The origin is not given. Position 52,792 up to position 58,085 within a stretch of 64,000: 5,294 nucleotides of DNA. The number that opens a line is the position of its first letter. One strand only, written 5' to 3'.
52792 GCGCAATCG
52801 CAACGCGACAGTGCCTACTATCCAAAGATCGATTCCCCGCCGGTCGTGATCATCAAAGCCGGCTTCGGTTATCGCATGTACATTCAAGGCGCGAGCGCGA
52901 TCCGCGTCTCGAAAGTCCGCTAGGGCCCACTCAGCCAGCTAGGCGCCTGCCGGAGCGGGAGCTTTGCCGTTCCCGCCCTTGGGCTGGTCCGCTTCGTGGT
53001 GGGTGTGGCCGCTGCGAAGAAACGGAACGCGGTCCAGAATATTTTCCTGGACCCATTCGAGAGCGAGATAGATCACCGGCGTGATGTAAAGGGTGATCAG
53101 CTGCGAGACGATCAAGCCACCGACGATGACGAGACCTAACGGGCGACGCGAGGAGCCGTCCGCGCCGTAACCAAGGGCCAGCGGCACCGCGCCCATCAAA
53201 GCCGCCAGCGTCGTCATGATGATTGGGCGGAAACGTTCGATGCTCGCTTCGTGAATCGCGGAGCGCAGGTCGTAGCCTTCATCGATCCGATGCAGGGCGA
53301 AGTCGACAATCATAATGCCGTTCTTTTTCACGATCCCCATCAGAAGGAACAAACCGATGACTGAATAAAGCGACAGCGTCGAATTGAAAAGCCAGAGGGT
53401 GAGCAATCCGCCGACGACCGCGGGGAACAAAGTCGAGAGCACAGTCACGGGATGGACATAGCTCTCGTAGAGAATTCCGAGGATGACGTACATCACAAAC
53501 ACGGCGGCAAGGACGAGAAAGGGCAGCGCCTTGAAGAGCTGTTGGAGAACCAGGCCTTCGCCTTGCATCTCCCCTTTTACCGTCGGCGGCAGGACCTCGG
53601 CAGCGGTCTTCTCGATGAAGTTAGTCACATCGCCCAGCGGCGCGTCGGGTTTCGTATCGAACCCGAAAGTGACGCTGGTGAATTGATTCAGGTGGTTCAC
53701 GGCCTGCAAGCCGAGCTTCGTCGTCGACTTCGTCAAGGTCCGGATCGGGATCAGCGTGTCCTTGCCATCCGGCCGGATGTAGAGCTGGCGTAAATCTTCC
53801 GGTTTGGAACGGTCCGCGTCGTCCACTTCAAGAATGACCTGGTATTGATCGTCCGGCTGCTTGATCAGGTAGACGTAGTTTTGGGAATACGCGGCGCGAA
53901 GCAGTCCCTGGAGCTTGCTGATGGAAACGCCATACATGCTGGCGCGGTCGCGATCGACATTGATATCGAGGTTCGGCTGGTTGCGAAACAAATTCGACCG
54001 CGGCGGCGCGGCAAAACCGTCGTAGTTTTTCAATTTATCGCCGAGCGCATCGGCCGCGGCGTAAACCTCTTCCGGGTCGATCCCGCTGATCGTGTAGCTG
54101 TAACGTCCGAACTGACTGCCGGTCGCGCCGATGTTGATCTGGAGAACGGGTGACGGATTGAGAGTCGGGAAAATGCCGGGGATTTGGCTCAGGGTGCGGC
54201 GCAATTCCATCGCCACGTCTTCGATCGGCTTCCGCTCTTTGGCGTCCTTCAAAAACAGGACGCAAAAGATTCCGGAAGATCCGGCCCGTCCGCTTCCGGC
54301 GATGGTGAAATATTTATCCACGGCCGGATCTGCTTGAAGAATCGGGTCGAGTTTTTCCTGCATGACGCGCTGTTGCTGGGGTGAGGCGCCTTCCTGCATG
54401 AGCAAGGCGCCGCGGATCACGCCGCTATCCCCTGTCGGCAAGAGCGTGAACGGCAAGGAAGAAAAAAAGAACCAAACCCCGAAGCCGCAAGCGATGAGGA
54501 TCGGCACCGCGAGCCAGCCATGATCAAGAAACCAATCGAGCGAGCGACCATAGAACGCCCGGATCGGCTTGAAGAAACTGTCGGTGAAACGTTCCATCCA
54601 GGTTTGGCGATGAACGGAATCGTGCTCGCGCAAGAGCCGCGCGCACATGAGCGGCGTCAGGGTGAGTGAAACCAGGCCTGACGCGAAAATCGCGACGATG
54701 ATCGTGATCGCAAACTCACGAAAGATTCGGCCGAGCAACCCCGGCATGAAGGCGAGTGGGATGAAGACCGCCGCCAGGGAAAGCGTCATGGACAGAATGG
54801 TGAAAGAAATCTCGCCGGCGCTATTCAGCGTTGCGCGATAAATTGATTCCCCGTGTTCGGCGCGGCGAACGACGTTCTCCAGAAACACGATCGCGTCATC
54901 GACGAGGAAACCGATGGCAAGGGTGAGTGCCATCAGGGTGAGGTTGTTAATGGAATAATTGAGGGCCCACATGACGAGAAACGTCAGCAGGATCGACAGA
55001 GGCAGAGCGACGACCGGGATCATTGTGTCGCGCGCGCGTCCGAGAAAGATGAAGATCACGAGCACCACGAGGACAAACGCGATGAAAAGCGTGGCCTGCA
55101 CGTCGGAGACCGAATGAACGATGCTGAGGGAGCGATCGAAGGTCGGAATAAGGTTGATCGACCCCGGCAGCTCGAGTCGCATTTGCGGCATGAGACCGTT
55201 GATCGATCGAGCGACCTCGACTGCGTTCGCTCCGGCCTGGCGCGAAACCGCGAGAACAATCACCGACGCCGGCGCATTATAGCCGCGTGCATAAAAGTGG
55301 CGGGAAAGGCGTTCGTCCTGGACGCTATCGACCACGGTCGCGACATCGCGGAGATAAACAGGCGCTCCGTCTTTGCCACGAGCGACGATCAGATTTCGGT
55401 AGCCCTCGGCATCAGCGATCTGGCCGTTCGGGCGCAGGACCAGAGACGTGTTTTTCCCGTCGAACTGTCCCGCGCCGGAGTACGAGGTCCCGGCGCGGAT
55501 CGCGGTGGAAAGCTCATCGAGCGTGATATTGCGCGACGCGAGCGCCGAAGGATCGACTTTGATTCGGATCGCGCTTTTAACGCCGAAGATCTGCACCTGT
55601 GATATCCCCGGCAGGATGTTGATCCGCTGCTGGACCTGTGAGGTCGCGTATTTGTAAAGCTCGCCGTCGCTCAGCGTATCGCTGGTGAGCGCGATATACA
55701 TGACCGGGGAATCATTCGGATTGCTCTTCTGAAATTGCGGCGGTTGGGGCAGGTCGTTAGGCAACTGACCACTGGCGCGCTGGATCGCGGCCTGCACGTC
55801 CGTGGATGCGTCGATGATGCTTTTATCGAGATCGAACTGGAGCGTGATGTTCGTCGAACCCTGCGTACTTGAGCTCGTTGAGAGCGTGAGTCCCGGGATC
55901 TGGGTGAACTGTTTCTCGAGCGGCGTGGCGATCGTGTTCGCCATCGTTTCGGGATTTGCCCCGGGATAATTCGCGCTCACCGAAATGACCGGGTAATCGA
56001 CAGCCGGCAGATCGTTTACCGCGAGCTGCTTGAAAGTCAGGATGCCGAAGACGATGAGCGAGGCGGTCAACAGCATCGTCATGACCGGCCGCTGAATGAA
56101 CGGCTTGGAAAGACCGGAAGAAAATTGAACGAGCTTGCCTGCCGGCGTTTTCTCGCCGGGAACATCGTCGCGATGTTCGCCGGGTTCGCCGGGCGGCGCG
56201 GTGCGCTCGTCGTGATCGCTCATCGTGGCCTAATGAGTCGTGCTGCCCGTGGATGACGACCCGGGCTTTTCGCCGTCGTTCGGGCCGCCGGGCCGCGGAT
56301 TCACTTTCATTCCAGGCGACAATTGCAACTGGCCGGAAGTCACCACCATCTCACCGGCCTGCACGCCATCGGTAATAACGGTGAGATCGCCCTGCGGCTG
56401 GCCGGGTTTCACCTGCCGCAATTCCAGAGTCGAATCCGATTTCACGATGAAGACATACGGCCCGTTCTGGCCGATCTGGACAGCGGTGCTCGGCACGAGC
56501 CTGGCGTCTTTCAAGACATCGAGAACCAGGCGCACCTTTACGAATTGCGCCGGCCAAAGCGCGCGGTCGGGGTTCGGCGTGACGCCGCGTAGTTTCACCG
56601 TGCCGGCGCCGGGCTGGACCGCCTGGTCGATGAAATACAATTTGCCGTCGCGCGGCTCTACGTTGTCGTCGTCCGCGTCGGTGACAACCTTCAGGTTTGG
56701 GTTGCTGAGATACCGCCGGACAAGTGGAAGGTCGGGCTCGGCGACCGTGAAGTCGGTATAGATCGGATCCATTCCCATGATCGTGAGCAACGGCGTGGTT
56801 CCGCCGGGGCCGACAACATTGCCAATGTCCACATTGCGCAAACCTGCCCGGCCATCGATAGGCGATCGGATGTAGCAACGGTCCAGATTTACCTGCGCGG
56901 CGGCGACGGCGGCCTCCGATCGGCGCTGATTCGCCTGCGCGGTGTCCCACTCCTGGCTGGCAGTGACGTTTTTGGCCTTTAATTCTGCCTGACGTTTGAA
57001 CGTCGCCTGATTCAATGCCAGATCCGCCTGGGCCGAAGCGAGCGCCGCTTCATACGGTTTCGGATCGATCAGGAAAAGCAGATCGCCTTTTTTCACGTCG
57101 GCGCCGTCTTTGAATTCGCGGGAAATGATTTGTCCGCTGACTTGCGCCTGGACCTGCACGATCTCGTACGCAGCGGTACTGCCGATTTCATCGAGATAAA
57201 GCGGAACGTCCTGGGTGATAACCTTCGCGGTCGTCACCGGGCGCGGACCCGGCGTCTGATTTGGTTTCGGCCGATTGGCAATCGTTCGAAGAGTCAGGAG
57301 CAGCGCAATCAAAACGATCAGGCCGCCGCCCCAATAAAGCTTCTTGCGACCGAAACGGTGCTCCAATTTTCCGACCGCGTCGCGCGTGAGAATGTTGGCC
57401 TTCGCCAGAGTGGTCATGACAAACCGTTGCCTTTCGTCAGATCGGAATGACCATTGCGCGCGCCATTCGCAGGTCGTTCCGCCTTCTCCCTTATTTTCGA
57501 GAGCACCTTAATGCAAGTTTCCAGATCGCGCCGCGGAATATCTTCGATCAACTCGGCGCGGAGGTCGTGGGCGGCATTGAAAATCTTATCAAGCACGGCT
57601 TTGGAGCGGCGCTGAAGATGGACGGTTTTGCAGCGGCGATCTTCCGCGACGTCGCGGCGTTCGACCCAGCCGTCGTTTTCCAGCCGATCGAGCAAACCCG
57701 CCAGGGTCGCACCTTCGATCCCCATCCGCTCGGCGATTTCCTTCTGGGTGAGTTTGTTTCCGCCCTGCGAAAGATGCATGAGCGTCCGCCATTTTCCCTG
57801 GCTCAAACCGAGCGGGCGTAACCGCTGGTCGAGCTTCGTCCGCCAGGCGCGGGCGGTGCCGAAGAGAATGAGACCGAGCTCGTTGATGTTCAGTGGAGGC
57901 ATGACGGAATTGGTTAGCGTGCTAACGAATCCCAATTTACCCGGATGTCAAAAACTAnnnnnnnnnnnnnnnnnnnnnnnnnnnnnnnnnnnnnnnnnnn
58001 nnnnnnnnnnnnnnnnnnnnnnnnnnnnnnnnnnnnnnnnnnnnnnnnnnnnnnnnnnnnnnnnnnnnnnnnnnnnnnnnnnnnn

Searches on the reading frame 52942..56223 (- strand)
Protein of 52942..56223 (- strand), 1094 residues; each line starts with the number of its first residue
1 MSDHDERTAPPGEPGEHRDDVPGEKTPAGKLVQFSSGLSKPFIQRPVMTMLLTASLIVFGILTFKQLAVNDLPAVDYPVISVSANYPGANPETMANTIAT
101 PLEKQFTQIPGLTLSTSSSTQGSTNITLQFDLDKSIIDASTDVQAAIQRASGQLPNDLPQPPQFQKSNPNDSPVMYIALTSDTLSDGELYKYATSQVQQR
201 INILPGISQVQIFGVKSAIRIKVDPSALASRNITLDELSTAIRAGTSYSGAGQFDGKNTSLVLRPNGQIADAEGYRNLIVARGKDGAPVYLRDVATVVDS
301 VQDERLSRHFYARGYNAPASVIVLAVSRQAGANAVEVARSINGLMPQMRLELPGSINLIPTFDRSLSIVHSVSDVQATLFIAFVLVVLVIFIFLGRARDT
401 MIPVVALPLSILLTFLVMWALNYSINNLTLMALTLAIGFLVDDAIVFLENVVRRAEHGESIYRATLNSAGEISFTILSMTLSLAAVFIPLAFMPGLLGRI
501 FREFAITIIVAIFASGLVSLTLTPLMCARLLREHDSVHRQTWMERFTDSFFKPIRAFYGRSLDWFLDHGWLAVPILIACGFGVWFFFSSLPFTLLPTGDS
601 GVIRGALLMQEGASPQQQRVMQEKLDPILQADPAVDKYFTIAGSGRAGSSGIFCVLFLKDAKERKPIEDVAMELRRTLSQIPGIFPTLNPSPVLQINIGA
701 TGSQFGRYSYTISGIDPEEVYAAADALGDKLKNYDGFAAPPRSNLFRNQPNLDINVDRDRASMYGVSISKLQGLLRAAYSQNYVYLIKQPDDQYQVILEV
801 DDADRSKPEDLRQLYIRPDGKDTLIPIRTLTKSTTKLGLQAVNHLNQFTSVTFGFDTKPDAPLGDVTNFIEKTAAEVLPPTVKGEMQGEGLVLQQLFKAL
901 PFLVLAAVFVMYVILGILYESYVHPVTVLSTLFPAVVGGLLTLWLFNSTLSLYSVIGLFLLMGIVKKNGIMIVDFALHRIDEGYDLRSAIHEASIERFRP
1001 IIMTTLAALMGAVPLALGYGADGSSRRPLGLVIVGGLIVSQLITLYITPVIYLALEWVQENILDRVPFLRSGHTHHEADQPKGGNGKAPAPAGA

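Call 61: search_protein_families(library=pfam, proteins=[window:52942-56223:-], max_evalue=0.001)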
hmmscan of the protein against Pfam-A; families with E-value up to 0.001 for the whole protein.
window:52942-56223:- (1094 aa): 2 families
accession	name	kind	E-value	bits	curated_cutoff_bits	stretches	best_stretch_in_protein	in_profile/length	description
PF00873.25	ACR_tran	-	3.6e-273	909.4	28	1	39-1055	2-1020/1021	AcrB/AcrD/AcrF family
PF02355.23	SecD_SecF_C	-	2.9e-05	24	20.5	0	894-1055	27-186/189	Protein export membrane protein SecD/SecF, C-terminal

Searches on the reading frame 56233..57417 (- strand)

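Call 61: search_protein_families(library=pfam, proteins=[window:56233-57417:-], max_evalue=0.001)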
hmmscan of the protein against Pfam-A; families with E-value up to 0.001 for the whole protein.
window:56233-57417:- (395 aa): 2 families
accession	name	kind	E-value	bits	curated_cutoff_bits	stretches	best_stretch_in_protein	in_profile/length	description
PF16576.10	HlyD_D23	-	2.3e-12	47.1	30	1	85-293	18-214/214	Barrel-sandwich domain of CusB or HlyD membrane-fusion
PF13437.12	HlyD_3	-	6.1e-10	40.2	22.2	1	183-277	2-90/106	HlyD family secretion protein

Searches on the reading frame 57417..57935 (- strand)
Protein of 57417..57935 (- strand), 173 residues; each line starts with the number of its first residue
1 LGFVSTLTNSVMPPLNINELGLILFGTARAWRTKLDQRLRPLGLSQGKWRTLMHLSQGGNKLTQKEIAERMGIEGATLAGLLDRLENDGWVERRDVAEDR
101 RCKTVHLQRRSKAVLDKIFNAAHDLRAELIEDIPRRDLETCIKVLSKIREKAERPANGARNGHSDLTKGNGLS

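Call 61: search_protein_families(library=pfam, proteins=[window:57417-57935:-], max_evalue=0.001)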
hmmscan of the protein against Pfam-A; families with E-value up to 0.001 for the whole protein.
window:57417-57935:- (173 aa): 9 families
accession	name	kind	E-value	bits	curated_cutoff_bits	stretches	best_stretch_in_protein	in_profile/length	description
PF12802.13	MarR_2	-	1.3e-15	57.7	27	1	43-101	2-60/61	MarR family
PF01047.28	MarR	-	7.4e-14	51.8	24.6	1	44-103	1-59/59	MarR family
PF09339.16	HTH_IclR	-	1.9e-05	24.8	22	1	54-94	11-51/52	IclR helix-turn-helix domain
PF13412.12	HTH_24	-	2e-05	24.5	21.9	1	61-92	17-48/48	Winged helix-turn-helix DNA-binding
PF01325.25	Fe_dep_repress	-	9.2e-05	23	26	1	50-92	11-53/60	Iron dependent repressor, N-terminal DNA binding domain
PF13545.12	HTH_Crp_2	-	0.00014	22.2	27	1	61-94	22-56/70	Crp-like helix-turn-helix domain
PF13463.12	HTH_27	-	0.00015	22.4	22.2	1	52-106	9-63/68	Winged helix DNA-binding domain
PF00392.27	GntR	-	0.00015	21.8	27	1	59-95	21-58/64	Bacterial regulatory proteins, gntR family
PF01978.25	TrmB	-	0.00068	19.9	25.6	0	60-96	21-57/68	Sugar-specific transcriptional regulator TrmB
